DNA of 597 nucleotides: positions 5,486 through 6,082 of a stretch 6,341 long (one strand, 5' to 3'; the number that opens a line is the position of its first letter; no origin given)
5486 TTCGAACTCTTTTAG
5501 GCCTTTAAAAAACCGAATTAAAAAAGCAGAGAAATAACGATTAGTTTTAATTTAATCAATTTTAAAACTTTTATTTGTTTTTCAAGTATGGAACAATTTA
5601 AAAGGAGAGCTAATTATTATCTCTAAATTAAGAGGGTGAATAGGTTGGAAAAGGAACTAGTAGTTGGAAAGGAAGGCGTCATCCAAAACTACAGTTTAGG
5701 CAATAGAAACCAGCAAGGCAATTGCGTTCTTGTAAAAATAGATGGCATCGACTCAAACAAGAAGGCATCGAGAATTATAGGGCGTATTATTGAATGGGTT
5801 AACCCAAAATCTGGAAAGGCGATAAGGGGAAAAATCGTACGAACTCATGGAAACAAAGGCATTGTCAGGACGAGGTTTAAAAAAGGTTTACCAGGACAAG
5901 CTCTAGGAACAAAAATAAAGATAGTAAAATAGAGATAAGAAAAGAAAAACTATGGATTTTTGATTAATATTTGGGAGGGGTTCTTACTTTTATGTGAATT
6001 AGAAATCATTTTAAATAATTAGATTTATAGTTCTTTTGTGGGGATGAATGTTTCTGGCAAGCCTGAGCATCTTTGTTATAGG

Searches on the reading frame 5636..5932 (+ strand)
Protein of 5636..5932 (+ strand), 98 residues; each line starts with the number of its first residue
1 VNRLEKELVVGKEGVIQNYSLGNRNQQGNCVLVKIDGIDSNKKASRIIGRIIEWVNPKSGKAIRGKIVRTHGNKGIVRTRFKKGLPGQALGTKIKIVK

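Call 8: search_protein_families(library=pfam, proteins=[window:5636-5932:+])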
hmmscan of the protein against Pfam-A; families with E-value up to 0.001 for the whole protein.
window:5636-5932:+ (98 aa): 2 families
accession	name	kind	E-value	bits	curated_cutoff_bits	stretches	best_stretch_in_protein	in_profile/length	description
PF01247.24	Ribosomal_L35Ae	-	3.6e-19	69.2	27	1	13-96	4-94/95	Ribosomal protein L35Ae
PF01782.24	RimM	-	8.8e-05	23.1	23.5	0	7-52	32-78/84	RimM N-terminal domain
